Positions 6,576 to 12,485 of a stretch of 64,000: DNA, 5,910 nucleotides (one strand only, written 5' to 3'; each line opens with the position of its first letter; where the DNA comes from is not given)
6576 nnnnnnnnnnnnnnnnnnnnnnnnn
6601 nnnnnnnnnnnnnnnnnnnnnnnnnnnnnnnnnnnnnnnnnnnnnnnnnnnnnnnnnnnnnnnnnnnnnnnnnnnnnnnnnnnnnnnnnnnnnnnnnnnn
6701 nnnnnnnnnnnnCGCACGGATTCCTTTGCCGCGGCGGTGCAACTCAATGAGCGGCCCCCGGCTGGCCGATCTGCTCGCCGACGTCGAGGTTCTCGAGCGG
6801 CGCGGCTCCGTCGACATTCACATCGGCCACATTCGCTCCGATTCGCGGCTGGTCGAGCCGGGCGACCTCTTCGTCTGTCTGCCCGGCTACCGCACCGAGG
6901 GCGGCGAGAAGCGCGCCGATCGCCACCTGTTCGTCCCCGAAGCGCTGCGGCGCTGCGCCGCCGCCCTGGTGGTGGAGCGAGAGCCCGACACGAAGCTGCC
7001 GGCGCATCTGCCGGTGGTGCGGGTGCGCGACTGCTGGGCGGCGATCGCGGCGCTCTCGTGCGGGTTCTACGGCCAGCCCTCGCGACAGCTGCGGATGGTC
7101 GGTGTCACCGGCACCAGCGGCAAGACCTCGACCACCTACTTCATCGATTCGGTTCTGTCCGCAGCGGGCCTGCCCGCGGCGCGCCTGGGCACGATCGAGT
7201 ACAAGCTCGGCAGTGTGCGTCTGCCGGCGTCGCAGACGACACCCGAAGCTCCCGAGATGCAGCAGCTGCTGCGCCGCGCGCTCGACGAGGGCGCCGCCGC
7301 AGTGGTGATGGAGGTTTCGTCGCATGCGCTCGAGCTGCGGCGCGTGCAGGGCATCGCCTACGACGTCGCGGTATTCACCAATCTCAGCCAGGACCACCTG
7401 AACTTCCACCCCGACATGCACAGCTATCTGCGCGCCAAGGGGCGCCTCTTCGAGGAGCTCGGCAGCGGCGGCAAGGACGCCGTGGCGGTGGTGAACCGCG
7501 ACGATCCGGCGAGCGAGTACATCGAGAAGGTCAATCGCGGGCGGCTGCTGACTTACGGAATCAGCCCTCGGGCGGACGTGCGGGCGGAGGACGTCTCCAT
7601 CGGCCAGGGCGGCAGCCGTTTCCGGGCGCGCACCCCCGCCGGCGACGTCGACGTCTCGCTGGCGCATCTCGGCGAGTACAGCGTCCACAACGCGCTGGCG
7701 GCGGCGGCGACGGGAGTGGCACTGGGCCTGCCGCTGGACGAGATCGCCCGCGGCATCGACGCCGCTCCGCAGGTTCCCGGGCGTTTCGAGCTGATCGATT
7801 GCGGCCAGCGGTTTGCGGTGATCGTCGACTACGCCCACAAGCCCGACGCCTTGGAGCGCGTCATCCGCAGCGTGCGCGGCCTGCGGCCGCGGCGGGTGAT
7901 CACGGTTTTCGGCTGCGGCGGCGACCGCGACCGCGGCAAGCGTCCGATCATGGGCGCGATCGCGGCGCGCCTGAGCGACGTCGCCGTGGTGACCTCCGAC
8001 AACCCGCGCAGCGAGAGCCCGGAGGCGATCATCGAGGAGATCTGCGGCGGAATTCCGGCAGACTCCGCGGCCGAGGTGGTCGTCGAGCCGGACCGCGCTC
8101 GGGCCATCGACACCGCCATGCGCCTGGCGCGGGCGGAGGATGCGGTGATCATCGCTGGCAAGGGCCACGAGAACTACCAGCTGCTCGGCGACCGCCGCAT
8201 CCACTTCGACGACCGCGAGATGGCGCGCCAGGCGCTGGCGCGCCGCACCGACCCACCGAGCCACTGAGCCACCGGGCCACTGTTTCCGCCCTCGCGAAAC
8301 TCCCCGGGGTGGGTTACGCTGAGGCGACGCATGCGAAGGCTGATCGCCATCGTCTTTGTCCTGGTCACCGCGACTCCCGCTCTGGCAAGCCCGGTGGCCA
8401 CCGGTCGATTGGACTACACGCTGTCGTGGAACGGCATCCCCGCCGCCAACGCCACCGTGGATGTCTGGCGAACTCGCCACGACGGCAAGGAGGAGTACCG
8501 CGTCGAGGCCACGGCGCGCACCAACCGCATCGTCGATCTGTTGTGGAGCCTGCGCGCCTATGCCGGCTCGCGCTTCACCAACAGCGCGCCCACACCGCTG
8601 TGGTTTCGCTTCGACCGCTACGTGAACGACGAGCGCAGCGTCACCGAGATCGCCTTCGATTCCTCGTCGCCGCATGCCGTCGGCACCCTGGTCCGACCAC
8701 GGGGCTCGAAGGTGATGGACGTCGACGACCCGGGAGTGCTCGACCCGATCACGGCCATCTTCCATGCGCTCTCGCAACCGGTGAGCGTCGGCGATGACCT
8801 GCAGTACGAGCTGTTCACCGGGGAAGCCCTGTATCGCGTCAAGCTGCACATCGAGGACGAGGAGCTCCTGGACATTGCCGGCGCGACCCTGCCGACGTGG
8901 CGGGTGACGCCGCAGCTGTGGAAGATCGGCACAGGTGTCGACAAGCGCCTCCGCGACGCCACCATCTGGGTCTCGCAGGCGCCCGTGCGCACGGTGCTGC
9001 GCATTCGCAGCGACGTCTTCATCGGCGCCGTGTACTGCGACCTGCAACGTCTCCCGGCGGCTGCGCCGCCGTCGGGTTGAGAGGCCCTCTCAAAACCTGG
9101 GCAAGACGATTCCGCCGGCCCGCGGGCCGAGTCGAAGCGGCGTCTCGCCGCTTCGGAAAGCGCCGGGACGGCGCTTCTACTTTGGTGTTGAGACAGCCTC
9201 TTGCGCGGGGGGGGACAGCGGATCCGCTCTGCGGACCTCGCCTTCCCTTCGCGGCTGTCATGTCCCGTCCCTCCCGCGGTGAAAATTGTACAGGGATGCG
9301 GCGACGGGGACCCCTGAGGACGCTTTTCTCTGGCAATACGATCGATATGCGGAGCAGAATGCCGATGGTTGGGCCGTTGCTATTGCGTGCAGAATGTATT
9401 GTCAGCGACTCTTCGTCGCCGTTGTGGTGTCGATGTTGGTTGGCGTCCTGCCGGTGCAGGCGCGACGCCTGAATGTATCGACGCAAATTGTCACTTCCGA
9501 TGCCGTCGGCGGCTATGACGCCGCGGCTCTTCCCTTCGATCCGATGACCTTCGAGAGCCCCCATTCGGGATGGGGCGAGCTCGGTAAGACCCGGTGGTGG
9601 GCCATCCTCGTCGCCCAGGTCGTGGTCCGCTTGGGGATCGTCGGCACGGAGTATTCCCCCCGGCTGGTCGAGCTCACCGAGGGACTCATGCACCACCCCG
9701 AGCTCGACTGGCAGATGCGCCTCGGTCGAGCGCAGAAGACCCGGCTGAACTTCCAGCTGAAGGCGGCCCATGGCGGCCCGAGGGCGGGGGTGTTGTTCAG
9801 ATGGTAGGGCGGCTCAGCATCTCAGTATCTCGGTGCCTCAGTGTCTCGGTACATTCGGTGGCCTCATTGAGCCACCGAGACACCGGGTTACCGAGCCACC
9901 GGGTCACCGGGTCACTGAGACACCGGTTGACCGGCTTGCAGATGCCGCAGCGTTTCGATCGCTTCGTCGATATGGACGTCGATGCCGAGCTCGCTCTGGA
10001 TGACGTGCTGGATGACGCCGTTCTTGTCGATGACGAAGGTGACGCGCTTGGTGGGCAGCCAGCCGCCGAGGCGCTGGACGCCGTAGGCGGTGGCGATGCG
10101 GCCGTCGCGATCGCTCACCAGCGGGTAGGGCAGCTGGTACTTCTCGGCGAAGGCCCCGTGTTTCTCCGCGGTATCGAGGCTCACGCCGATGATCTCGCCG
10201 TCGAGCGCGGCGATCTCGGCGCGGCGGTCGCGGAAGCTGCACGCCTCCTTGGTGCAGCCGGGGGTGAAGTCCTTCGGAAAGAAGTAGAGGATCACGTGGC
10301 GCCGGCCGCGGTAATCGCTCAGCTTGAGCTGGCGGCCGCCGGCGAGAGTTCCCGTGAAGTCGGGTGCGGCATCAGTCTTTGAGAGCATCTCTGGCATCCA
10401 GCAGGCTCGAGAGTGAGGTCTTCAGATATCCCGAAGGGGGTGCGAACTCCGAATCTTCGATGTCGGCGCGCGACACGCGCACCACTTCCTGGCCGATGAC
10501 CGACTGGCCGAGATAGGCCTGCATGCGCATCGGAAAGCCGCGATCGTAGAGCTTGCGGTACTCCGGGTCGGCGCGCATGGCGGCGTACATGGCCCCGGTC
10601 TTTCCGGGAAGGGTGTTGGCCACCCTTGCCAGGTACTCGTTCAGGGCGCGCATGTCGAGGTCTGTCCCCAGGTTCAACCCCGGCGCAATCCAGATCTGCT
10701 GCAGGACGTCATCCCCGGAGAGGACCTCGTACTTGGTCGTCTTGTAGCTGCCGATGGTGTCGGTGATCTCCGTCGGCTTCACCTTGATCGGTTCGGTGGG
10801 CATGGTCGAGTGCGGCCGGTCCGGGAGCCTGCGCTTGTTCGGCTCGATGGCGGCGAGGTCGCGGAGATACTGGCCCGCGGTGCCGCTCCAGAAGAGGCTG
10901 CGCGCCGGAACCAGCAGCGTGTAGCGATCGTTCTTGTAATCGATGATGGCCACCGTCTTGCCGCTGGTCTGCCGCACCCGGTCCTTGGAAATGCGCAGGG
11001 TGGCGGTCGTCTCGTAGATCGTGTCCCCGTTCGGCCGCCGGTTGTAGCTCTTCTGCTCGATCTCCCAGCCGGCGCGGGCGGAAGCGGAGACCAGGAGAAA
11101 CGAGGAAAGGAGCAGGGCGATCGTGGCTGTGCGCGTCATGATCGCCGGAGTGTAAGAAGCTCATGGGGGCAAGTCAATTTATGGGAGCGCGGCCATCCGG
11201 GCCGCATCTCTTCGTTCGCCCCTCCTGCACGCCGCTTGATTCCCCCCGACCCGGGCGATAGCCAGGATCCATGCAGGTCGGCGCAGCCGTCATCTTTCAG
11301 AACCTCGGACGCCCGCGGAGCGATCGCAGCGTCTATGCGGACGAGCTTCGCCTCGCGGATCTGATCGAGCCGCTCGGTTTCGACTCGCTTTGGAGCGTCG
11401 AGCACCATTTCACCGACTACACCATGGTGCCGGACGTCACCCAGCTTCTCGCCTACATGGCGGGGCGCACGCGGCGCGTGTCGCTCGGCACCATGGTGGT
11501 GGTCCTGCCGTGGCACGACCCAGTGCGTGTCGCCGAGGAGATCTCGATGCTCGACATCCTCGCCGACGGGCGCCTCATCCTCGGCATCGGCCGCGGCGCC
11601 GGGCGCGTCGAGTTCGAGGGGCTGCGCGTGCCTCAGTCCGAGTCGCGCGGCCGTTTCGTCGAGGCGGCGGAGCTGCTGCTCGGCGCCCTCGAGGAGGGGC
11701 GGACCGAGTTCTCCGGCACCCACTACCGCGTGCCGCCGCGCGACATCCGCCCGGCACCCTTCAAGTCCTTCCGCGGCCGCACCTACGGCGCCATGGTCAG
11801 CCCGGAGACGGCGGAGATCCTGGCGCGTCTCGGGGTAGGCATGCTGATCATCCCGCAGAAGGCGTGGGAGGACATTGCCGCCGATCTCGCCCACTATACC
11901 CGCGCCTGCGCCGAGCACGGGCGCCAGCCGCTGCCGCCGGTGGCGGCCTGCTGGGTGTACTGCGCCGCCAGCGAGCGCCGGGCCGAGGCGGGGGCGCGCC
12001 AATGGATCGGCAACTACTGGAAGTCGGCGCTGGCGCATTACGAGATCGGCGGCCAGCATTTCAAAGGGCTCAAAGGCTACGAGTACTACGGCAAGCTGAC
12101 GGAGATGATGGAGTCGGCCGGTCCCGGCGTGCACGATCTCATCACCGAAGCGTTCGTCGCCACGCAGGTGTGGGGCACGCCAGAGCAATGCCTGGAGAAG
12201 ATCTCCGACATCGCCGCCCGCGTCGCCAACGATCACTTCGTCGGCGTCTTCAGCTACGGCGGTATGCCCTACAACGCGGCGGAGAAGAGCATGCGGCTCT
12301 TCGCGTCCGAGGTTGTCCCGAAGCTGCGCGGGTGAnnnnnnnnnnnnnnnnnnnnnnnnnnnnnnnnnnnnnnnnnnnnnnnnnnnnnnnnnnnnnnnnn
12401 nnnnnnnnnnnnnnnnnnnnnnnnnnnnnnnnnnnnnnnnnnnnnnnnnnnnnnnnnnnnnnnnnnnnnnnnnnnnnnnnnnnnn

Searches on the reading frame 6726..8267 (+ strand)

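Call 48: search_protein_families(library=pfam, max_evalue=0.00001, proteins=[window:6726-8267:+])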
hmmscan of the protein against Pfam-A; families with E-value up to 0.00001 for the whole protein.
window:6726-8267:+ (513 aa): 2 families
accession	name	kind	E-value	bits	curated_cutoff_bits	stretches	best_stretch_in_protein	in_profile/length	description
PF08245.18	Mur_ligase_M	-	5.7e-50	170.5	24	1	127-329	1-199/200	Mur ligase middle domain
PF02875.26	Mur_ligase_C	-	1.8e-34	119.7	28.4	1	352-480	1-127/127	Mur ligase, glutamate ligase domain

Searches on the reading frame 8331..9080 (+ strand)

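Call 48: search_protein_families(library=pfam, max_evalue=0.00001, proteins=[window:8331-9080:+])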
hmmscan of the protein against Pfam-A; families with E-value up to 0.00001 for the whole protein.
window:8331-9080:+ (249 aa): 1 family
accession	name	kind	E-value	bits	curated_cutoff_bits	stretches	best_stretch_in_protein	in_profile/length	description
PF11306.15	DUF3108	-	3.2e-28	99.4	26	1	28-238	1-208/209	Protein of unknown function (DUF3108)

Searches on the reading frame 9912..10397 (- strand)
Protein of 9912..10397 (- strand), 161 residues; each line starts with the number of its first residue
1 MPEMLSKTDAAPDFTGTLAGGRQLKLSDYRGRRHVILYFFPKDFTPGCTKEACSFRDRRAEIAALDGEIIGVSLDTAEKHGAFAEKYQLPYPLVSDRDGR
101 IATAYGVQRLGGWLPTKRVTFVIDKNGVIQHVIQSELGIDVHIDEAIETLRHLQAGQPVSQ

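Call 8: search_protein_families(library=pfam, proteins=[window:9912-10397:-])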
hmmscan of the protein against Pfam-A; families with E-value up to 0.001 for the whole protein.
window:9912-10397:- (161 aa): 2 families
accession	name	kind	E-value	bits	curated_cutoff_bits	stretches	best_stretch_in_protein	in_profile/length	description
PF00578.27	AhpC-TSA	-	4.9e-39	133.5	26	1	9-131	3-123/124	AhpC/TSA family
PF08534.16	Redoxin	-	4.2e-23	82.2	26.6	1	8-136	3-135/148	Redoxin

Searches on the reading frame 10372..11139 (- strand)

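Call 8: search_protein_families(library=pfam, proteins=[window:10372-11139:-])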
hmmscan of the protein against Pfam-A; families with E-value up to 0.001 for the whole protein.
window:10372-11139:- (255 aa): 1 family
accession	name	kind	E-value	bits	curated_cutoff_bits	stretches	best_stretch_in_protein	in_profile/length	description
PF14371.13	DUF4412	-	0.00089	19.5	21.6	0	199-238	152-191/191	Domain of unknown function (DUF4412)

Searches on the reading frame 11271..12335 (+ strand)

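Call 8: search_protein_families(library=pfam, proteins=[window:11271-12335:+])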
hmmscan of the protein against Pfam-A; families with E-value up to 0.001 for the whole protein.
window:11271-12335:+ (354 aa): 1 family
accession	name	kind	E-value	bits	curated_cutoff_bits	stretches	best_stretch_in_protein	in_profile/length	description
PF00296.26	Bac_luciferase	-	1.4e-60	205.8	27.9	1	1-316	1-309/314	Luciferase-like monooxygenase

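Call 70: search_protein_families(library=ncbifam, max_evalue=1e-10, proteins=[window:11271-12335:+])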
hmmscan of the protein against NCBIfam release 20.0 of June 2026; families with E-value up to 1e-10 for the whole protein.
window:11271-12335:+ (354 aa): 16 families
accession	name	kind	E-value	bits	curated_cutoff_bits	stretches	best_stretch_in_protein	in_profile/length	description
NF052254.1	luciferase_Alph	exception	4.6e-33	114.9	600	1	18-353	17-351/354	luciferase subunit alpha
TIGR03619.1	F420_Rv2161c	subfamily_domain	1.1e-30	107.1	166.9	1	27-228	2-217/247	TIGR03619 family F420-dependent LLM class oxidoreductase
TIGR04027.1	LLM_KPN_01858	hypoth_equivalog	7.9e-24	84.2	412.9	1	33-193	30-183/326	putative FMN-dependent luciferase-like monooxygenase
TIGR03558.1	oxido_grp_1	subfamily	1.6e-23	83.4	166.95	1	20-324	17-304/325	MsnO8 family LLM class oxidoreductase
TIGR04020.1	seco_metab_LLM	subfamily_domain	1.4e-22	80.3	244.45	1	29-316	25-311/341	MupA/Atu3671 family FMN-dependent luciferase-like monooxygenase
TIGR03571.1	lucif_BA3436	subfamily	1e-21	77.5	303.9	1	20-164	28-178/304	TIGR03571 family LLM class oxidoreductase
TIGR03560.1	F420_Rv1855c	subfamily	9.4e-21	74.6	231.4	1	21-220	11-219/227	TIGR03560 family F420-dependent LLM class oxidoreductase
TIGR03858.1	LLM_2I7G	subfamily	6e-20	71.5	462.25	1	11-238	14-244/337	Atu2307/SP_0267 family LLM class monooxygenase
TIGR04036.1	LLM_CE1758_fam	subfamily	8.4e-19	67.6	479.1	1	14-192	19-198/355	CE1758 family FMN-dependent luciferase-like monooxygenase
NF052255.1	luciferase_Beta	exception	1e-16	60.9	500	1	24-211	23-208/325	luciferase subunit beta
TIGR03854.1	F420_MSMEG_3544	hypoth_equivalog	1.2e-15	57.7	295.6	1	28-169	18-157/290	TIGR03854 family LLM class F420-dependent oxidoreductase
TIGR03621.1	F420_MSMEG_2516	subfamily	5.1e-14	52.1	213.15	1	27-156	18-145/295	TIGR03621 family F420-dependent LLM class oxidoreductase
NF007802.0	PRK10508.1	equivalog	7e-13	48.3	540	1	16-112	20-116/335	luciferase-like monooxygenase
TIGR03559.1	F420_Rv3520c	subfamily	3.6e-12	46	335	1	28-156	18-141/325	LLM class F420-dependent oxidoreductase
NF002619.0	PRK02271.1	equivalog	2.4e-11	43.5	276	0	27-149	18-134/329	5,10-methylenetetrahydromethanopterin reductase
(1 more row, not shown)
